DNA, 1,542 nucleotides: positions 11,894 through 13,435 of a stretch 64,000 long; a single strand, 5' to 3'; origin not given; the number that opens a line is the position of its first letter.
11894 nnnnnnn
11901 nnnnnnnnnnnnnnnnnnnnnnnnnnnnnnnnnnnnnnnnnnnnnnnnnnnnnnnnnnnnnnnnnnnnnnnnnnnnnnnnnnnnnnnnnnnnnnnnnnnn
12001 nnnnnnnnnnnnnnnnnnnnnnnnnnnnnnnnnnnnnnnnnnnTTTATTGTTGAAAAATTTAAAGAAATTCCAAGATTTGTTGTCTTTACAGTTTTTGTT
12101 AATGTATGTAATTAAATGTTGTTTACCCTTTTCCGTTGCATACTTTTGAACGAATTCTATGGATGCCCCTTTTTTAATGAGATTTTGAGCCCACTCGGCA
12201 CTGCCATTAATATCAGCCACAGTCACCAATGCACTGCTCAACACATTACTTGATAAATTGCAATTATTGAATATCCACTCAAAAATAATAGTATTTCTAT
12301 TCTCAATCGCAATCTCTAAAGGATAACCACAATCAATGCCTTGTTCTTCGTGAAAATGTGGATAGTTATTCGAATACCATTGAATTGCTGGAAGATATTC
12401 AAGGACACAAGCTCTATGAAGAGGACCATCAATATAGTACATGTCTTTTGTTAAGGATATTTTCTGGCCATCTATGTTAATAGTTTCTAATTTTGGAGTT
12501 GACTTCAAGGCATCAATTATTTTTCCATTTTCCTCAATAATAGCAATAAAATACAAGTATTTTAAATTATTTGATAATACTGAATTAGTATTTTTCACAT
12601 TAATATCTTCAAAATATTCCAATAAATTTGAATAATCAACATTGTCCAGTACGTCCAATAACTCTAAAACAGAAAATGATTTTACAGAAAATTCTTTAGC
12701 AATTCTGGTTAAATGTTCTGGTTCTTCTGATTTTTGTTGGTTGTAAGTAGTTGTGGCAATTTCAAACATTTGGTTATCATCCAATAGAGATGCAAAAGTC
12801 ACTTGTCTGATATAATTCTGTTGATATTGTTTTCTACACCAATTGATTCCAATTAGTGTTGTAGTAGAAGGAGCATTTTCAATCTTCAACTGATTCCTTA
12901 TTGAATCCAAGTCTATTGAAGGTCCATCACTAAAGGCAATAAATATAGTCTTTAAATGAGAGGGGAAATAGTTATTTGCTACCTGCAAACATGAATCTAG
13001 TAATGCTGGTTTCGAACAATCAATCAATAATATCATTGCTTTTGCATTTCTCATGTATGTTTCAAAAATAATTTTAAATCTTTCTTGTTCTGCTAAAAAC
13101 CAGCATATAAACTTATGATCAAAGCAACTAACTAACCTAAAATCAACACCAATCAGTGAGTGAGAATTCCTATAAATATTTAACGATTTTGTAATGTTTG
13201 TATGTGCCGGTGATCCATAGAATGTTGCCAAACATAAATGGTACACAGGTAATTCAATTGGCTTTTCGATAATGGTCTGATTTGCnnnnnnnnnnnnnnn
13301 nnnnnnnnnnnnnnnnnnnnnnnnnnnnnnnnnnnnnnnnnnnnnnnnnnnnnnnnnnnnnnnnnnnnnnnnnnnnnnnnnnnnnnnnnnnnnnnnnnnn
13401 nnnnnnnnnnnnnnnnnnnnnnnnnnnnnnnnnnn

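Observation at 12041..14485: SAM–kinase–pseudoGTPase–ankyrin fusion with a non-RD (HKD) catalytic loop and a hidden 5' exon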

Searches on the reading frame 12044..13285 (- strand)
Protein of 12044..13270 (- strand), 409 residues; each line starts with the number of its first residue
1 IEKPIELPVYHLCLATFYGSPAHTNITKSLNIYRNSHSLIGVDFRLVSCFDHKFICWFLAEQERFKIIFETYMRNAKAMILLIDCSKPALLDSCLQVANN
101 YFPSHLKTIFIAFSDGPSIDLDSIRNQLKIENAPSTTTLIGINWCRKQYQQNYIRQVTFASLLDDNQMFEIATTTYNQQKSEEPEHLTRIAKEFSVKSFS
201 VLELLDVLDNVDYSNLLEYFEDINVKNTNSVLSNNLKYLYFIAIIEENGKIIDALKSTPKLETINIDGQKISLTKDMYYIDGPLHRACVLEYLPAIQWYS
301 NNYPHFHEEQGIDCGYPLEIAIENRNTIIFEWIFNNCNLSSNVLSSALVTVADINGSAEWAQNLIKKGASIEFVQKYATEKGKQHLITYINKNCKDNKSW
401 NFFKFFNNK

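Call 8: find_homologous_proteins(query=window:12044-13270:-, max_evalue=10)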
Query seq(409 aa): 2251 candidates shared short words with the query, none scored E <= 10.

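Call 18: search_protein_representatives(protein=window:12044-13270:-)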
Query: 409 residues. Proteins with E-value up to 0.001 (for the whole library): 13; up to 1e-10: 5; up to 1e-30: 1. The best 13 are listed.
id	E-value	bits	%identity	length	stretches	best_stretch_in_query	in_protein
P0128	3.0e-81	290.0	95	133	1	277-409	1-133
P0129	5.9e-25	104.6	30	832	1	38-372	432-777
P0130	1.4e-24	103.4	33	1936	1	7-348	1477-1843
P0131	3.9e-14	69.0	27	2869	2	27-302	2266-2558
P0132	4.7e-11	58.8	34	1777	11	317-378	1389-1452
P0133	1.6e-09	53.8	30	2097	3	50-238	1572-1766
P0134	4.3e-09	52.4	30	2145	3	36-237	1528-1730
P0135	9.8e-05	38.1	32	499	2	38-91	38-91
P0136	1.5e-04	37.5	32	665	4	38-122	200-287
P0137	1.5e-04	37.4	38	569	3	35-86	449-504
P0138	2.9e-04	36.5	25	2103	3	284-377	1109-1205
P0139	3.6e-04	36.2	31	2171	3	47-225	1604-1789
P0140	9.3e-04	34.8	27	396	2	37-220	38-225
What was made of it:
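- On pseudoRab-linker-ankyrin cassette family (unnamed): phmmer 6e-25, 1.4e-24 and 4e-14 to bacterial members and 1.6e-9 to Dictyostelium (call 18).
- About seven of these are cassette homologues (call 18). No orthologue was found in N. fowleri or N. lovaniensis (call 18), so the gene is lineage-specific and could be evolving quickly. No orthologue was found in other Naegleria species (call 18).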

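Call 21: list_cluster_members(proteins=[P0128, P0129, P0130, P0131, P0132, P0133, P0134, P0138, P0139])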
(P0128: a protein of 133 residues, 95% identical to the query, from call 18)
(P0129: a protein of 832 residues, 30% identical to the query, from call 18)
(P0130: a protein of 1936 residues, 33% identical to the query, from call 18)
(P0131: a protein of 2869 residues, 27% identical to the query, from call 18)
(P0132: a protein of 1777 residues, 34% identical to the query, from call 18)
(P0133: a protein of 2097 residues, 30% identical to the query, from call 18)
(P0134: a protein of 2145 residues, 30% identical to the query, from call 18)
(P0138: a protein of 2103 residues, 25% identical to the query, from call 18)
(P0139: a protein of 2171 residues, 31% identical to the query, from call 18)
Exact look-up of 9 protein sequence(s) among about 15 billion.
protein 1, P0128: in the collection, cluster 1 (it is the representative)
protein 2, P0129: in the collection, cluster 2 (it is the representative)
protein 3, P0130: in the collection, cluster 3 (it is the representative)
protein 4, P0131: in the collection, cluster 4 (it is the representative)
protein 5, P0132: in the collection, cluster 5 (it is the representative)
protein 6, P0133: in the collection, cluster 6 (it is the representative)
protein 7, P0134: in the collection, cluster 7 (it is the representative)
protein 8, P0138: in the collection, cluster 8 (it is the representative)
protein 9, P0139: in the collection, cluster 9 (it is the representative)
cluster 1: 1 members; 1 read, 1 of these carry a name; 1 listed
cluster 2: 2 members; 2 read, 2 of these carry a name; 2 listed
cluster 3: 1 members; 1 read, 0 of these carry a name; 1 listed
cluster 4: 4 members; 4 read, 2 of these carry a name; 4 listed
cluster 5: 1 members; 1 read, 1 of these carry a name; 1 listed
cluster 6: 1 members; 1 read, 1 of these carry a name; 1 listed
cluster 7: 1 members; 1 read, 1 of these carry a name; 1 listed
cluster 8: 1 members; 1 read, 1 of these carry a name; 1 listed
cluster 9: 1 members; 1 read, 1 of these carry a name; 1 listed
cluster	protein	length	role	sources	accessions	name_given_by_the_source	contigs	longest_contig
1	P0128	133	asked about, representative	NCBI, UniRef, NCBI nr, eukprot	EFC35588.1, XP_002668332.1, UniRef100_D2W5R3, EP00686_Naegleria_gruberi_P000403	predicted protein [Naegleria gruberi] | Predicted protein n=1 Tax=Naegleria gruberi TaxID=5762 RepID=D2W5R3_NAEGR | uncharacterized protein NAEGRDRAFT_76755 [Naegleria gruberi]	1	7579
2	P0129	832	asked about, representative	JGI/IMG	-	tetratricopeptide (TPR) repeat protein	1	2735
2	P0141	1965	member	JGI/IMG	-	tetratricopeptide (TPR) repeat protein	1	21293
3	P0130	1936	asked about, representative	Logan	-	-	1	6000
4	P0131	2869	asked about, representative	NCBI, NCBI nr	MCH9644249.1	MAG: ankyrin repeat domain-containing protein [Gammaproteobacteria bacterium] | ankyrin repeat domain-containing protein [Gammaproteobacteria bacterium]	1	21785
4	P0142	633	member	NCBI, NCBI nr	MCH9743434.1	MAG: hypothetical protein K0U29_00745, partial [Gammaproteobacteria bacterium] | hypothetical protein [Gammaproteobacteria bacterium]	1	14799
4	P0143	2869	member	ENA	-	-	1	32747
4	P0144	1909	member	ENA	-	-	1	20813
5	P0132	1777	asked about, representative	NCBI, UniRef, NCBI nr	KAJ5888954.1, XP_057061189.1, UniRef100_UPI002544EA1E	hypothetical protein N7495_008995 [Penicillium taxi] | uncharacterized protein n=1 Tax=Penicillium taxi TaxID=168475 RepID=UPI002544EA1E | uncharacterized protein N7495_008995 [Penicillium taxi]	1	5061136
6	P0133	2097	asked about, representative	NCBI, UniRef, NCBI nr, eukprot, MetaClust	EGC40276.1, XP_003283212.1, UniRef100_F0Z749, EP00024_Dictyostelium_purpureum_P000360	hypothetical protein DICPUDRAFT_25433 [Dictyostelium purpureum] | Uncharacterized protein n=1 Tax=Dictyostelium purpureum TaxID=5786 RepID=F0Z749_DICPU | uncharacterized protein DICPUDRAFT_25433 [Dictyostelium purpureum]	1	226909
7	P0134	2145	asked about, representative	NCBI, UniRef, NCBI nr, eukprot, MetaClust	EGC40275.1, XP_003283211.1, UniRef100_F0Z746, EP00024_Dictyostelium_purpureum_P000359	hypothetical protein DICPUDRAFT_96302 [Dictyostelium purpureum] | Ankyrin repeat-containing protein n=1 Tax=Dictyostelium purpureum TaxID=5786 ... | uncharacterized protein DICPUDRAFT_96302 [Dictyostelium purpureum]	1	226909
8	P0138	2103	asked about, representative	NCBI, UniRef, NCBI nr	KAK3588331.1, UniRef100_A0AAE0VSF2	hypothetical protein CHS0354_020954 [Potamilus streckersoni] | Uncharacterized protein n=1 Tax=Potamilus streckersoni TaxID=2493646 ...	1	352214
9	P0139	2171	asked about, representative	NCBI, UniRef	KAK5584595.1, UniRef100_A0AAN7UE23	hypothetical protein RB653_006209 [Dictyostelium firmibasis] | Ankyrin repeat-containing protein n=1 Tax=Dictyostelium firmibasis TaxID=79012 ...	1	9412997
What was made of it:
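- Closest known: Giant PI4KII-like / LRR / pseudoRab / ankyrin proteins of Dictyostelium. Different: All are annotated only as hypothetical, ankyrin or TPR proteins (call 21).
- They come from Dictyostelium purpureum and D. firmibasis, a Gammaproteobacteria MAG and two metagenomic bacteria (call 21). Only a 133-aa, 95%-identical fragment from another small scaffold is annotated (calls 18, 21).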

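Call 22: search_protein_families(library=pfam, proteins=[P0129, P0130, P0131, P0133], max_evalue=0.01)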
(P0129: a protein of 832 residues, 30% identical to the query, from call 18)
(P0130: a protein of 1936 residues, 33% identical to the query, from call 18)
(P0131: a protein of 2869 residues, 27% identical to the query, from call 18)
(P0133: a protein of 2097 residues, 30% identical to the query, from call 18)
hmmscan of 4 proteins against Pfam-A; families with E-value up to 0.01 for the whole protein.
P0129 (832 aa): 4 families
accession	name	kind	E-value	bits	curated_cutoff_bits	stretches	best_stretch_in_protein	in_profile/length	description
PF12796.13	Ank_2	-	4.8e-12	46.7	27.3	1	731-808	8-85/90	Ankyrin repeats (3 copies)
PF00023.36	Ank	-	1e-08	35.4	21.1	1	782-810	1-29/33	Ankyrin repeat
PF13637.12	Ank_4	-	2.3e-07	31.3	22.7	1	758-803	5-50/50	Ankyrin repeats (many copies)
PF13606.12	Ank_3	-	2e-06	28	22.3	0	782-808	1-27/30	Ankyrin repeat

P0130 (1936 aa): 6 families
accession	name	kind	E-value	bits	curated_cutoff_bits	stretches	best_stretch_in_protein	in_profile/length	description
PF12796.13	Ank_2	-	1.8e-18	67.3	27.3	3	1843-1897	1-54/90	Ankyrin repeats (3 copies)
PF13637.12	Ank_4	-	4.1e-13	49.6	22.7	2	1847-1892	5-50/50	Ankyrin repeats (many copies)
PF00023.36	Ank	-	3.6e-09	36.8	21.1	1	1872-1897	2-27/33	Ankyrin repeat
PF13606.12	Ank_3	-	9.3e-06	26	22.3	0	1872-1897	2-27/30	Ankyrin repeat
PF13857.12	Ank_5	-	0.0011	19.7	27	0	1862-1896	6-40/56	Ankyrin repeats (many copies)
PF08477.19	Roc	-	0.0011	19.6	27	0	1511-1554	32-87/119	Ras of Complex, Roc, domain of DAPkinase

P0131 (2869 aa): 9 families
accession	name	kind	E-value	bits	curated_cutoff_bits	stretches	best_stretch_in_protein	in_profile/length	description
PF12796.13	Ank_2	-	4.3e-16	59.7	27.3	2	2586-2677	4-90/90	Ankyrin repeats (3 copies)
PF00023.36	Ank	-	8.2e-12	45.1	21.1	0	2644-2678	1-33/33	Ankyrin repeat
PF13606.12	Ank_3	-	1.2e-07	31.8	22.3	0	2711-2737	2-28/30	Ankyrin repeat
PF13637.12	Ank_4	-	4.1e-06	27.4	22.7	0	2612-2652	1-37/50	Ankyrin repeats (many copies)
PF12799.13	LRR_4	-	0.00016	22.3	27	0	1707-1748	2-34/44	Leucine Rich repeats (2 copies)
PF13857.12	Ank_5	-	0.00017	22.4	27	0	2608-2635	16-43/56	Ankyrin repeats (many copies)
PF13516.12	LRR_6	-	0.00045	20.5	23.4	0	1681-1701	5-24/24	Leucine Rich repeat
PF03445.19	DUF294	-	0.00056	20.2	21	1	819-886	15-78/138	Putative nucleotidyltransferase DUF294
PF00805.28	Pentapeptide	-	0.0013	18.7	20.2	0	333-370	2-40/40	Pentapeptide repeats (8 copies)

P0133 (2097 aa): 5 families
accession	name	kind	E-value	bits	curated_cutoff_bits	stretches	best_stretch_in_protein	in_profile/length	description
PF12796.13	Ank_2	-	8.6e-30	103.6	27.3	3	1966-2051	4-85/90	Ankyrin repeats (3 copies)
PF13637.12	Ank_4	-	2.7e-17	62.9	22.7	2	1970-2013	8-50/50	Ankyrin repeats (many copies)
PF13606.12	Ank_3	-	2.3e-16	58.4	22.3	0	1994-2018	3-27/30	Ankyrin repeat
PF00023.36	Ank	-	4e-16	58.7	21.1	1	1994-2024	3-33/33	Ankyrin repeat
PF13857.12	Ank_5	-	2.2e-11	44.3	27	0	1980-2017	3-40/56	Ankyrin repeats (many copies)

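Call 26: find_homologous_proteins(query=A1, max_evalue=0.001)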
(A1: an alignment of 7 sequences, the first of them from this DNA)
Query A1 (7 sequences) (414 aa, profile of the alignment): 34 proteins with E <= 0.001 among 8000 candidates.
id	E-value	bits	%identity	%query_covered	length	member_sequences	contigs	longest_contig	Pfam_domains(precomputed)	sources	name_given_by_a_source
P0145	1.5e-42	164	33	14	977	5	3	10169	PF22939.3,PF13606.13,PF13857.13,PF23745.2,PF12796.14,PF00023.37,PF13637.13,PF24521.3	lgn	-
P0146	1.1e-37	148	-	-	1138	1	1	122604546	PF13606.13,PF13857.13,PF12796.14,PF25167.2,PF00023.37,PF13637.13,PF24521.3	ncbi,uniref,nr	ncbi:hypothetical protein QAD02_006374 [Eretmocerus hayati]|uniref:Uncharacterized protein n=1 Tax=E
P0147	1.5e-34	137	27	21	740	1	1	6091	PF13606.13,PF13857.13,PF23745.2,PF12796.14,PF00023.37,PF13637.13,PF24521.3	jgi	jgi:ankyrin repeat protein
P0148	1.2e-29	121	-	-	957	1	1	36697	PF04488.22,PF13606.13,PF13857.13,PF12796.14,PF00023.37,PF13637.13,PF24521.3,PF12919.14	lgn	-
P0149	2.7e-28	117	-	-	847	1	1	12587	PF13606.13,PF13857.13,PF28177.1,PF23745.2,PF12796.14,PF00023.37,PF13637.13,PF24521.3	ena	-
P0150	2.1e-22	97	29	22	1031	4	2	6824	PF13606.13,PF13857.13,PF23745.2,PF12796.14,PF00023.37,PF13637.13,PF24521.3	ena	-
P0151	1.1e-20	92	28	21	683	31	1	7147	PF13606.13,PF13857.13,PF23745.2,PF12796.14,PF00023.37,PF13637.13,PF24521.3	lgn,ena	-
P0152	3.4e-20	90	23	23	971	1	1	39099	PF13606.13,PF13857.13,PF12796.14,PF00023.37,PF13637.13,PF24521.3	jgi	jgi:ankyrin repeat protein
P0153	1.0e-19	89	42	6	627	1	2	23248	PF22939.3,PF13606.13,PF13857.13,PF24883.3,PF12796.14,PF00023.37,PF13637.13,PF24521.3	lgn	-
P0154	6.6e-19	86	34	10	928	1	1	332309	PF13857.13,PF23745.2,PF00023.37,PF13637.13,PF13191.13,PF22939.3,PF13606.13,PF24883.3,PF05729.19,PF12796.14,PF24521.3,PF17111.12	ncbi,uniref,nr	ncbi:ankyrin repeat-containing domain protein [Mycena rosella]|uniref:Ankyrin repeat-containing doma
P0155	4.3e-17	80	48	5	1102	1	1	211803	PF14420.12,PF13606.13,PF13857.13,PF12796.14,PF00023.37,PF13637.13,PF24521.3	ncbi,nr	ncbi:ankyrin repeat-containing domain protein [Bisporella sp. PMI_857]|nr:ankyrin repeat-containing 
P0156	5.8e-17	79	-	-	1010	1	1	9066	PF13606.13,PF13857.13,PF28177.1,PF23745.2,PF12796.14,PF00023.37,PF13637.13,PF11929.15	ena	-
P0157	1.8e-16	78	-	-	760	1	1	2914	PF13606.13,PF13857.13,PF12796.14,PF00023.37,PF04542.21,PF13637.13,PF08281.19,PF24521.3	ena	-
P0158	1.7e-15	75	31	17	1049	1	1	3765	PF13606.13,PF13857.13,PF28177.1,PF23745.2,PF12796.14,PF00023.37,PF13637.13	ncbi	ncbi:MAG: ankyrin repeat domain-containing protein [Methylococcales bacterium]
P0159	2.4e-15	74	-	-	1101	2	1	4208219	PF13606.13,PF13857.13,PF03281.21,PF12796.14,PF00023.37,PF13637.13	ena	-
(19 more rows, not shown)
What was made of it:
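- Tried and rejected: The third such search, using the cassette alignment including the ankyrin repeats (call 26), was swamped by unrelated ankyrin proteins and wasted.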

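Call 30: search_protein_families(library=pfam, proteins=[P0141, P0134, P0139], max_evalue=0.1)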
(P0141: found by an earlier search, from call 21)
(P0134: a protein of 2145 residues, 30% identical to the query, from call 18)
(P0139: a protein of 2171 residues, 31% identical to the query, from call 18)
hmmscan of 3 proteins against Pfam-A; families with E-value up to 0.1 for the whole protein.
P0141 (1965 aa): 4 families
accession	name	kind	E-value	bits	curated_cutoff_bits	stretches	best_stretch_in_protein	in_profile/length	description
PF12796.13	Ank_2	-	3.7e-11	43.9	27.3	1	1864-1941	8-85/90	Ankyrin repeats (3 copies)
PF00023.36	Ank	-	3.5e-07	30.6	21.1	1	1915-1943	1-29/33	Ankyrin repeat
PF13637.12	Ank_4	-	2e-06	28.4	22.7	1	1891-1936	5-50/50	Ankyrin repeats (many copies)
PF13606.12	Ank_3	-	2.1e-05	24.9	22.3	0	1915-1941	1-27/30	Ankyrin repeat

P0134 (2145 aa): 6 families
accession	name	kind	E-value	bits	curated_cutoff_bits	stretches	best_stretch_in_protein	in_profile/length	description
PF12796.13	Ank_2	-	2.6e-20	73.2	27.3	2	2024-2109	1-82/90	Ankyrin repeats (3 copies)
PF13637.12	Ank_4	-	7.2e-20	71.1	22.7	2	2058-2107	1-50/50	Ankyrin repeats (many copies)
PF13606.12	Ank_3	-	1e-15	56.4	22.3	1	2055-2082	3-30/30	Ankyrin repeat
PF00023.36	Ank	-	1.5e-14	53.7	21.1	1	2055-2085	3-33/33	Ankyrin repeat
PF13857.12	Ank_5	-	3.1e-10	40.6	27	1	2051-2094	7-56/56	Ankyrin repeats (many copies)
PF00937.23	CoV_nucleocap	-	0.013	15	30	1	1745-1831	140-227/342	Coronavirus nucleocapsid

P0139 (2171 aa): 5 families
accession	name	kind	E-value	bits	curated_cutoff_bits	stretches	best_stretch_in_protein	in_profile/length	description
PF12796.13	Ank_2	-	1.4e-24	86.9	27.3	3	1983-2065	1-82/90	Ankyrin repeats (3 copies)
PF13637.12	Ank_4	-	1.1e-20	73.7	22.7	2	2018-2063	6-50/50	Ankyrin repeats (many copies)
PF00023.36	Ank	-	4.6e-16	58.5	21.1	1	2044-2063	3-22/33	Ankyrin repeat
PF13606.12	Ank_3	-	2.6e-13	49.1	22.3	0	2044-2064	3-23/30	Ankyrin repeat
PF13857.12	Ank_5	-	3.1e-09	37.4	27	1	2030-2071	3-50/56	Ankyrin repeats (many copies)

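Call 33: find_encoding_contigs(protein=P0128, flank=10000, max_places=3)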
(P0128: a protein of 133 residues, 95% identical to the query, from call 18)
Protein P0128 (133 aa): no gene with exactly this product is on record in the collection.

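Call 34: predict_structure(alignment_id=A1)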
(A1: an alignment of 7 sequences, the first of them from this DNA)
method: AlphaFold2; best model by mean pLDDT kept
length: 414 residues; sequences in the alignment: 7
mean_pLDDT: 79.5   pTM: 0.81
mean pLDDT of the five models: 79.5, 78.2, 76.8, 76.1, 74.9
residues with pLDDT >= 90: 135; 70-90: 186; 50-70: 60; < 50: 33
segments of 3 or more residues with pLDDT < 50: 1-11, 41-45, 229-232, 402-414
pLDDT, mean of each block of 10 residues (from residue 1): 38 71 65 75 55 83 62 73 86 82 73 86 83 68 83 90 92 95 93 92 93 92 72 75 92 87 69 81 72 92 93 72 91 95 92 90 88 87 82 78 41 29
secondary structure, 60 per line:
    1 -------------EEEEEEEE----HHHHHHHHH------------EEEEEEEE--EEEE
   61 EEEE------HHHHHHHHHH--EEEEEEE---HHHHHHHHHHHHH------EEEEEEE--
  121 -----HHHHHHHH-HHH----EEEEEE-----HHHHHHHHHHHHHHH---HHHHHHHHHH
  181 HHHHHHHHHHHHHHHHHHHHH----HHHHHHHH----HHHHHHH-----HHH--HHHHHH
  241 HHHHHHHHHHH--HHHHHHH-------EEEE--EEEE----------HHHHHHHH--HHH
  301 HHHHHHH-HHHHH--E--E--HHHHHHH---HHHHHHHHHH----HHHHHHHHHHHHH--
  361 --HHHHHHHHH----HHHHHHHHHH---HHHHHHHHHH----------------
elements in order: E14-21 H26-34 E47-54 E57-64 H71-80 E83-89 H93-105 E112-118 H126-133 E142-147 H153-167 H171-201 H206-213 H218-224 H235-251 H254-260 E268-271 E274-277 H288-295 H298-307 H309-313 H322-328 H332-341 H346-358 H363-371 H376-385 H389-398
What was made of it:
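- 12785..13246 (-): Rab-derived pseudoGTPase domain, residues 399-552. AF2 G-domain topology (call 34).
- G-domain topology and a 4-residue beta1-alpha1 connection in an AF2 model with pLDDT 79.5 and pTM 0.81 (call 34). The beta1-alpha1 loop is only 4 residues (call 34).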

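Call 36: fold_search(model_id=the predicted structure, library=pdb)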
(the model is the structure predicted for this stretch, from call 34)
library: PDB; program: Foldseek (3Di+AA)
matches with E <= 10: 1976; with E <= 0.001: 469
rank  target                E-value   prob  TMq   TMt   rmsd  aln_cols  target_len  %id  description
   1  9ltp_D                6.8e-06  1.00  0.30  0.64   4.4       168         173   18  Crystal structure of human RAB43 in GDP-AlF3 transition state complex with USP6NL TBC domain (released 2026-01-14)
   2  4uj3_A                9.3e-06  1.00  0.29  0.59   6.2       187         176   16  Crystal structure of human Rab11-Rabin8-FIP3 (released 2015-08-12)
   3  5di3_B                1.2e-05  1.00  0.32  0.59  17.7       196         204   10  Crystal structure of Arl13B in complex with Arl3 of Chlamydomonas reinhardtii (released 2015-11-18)
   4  5o74_J                1.5e-05  1.00  0.26  0.56   5.7       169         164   18  Crystal structure of human Rab1b covalently bound to the GEF domain of DrrA/SidM from Legionella pneumophila in the pr (released 2017-10-11)
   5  4uj5_B                1.7e-05  1.00  0.29  0.61   5.5       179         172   16  Crystal structure of human Rab11-Rabin8-FIP3 (released 2015-08-12)
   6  2fg5                  1.8e-05  1.00  0.25  0.54   4.9       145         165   19  Crystal structure of human RAB31 in complex with a GTP analogue (released 2006-01-10)
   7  4uj3_J                2.0e-05  1.00  0.30  0.63   5.6       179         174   16  Crystal structure of human Rab11-Rabin8-FIP3 (released 2015-08-12)
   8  4d0l_D                2.5e-05  1.00  0.29  0.61   6.1       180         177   16  Phosphatidylinositol 4-kinase III beta-PIK93 in a complex with Rab11a- GTP gammaS (released 2014-05-28)
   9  9ltp_B                2.7e-05  1.00  0.26  0.56   3.7       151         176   20  Crystal structure of human RAB43 in GDP-AlF3 transition state complex with USP6NL TBC domain (released 2026-01-14)
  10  5jcz_D                2.7e-05  1.00  0.30  0.63   4.9       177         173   18  Rab11 bound to MyoVa-GTD (released 2016-09-28)
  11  5ez5_A                2.9e-05  1.00  0.30  0.64   4.6       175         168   16  Crystal structure of active Rab11A (S20V) in complex with GTP (released 2016-12-07)
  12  1z0a_B                3.4e-05  1.00  0.26  0.55   5.8       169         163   17  GDP-Bound Rab2A GTPase (released 2005-07-26)
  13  4uj3_V                3.6e-05  1.00  0.28  0.61   5.6       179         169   15  Crystal structure of human Rab11-Rabin8-FIP3 (released 2015-08-12)
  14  4fmb_B                4.7e-05  1.00  0.29  0.62   4.3       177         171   17  VirA-Rab1 complex structure (released 2012-09-05)
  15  8ij9_B                4.7e-05  1.00  0.28  0.59   5.0       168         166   15  Crystal structure of the ELKS1/Rab6B complex (released 2023-06-14)
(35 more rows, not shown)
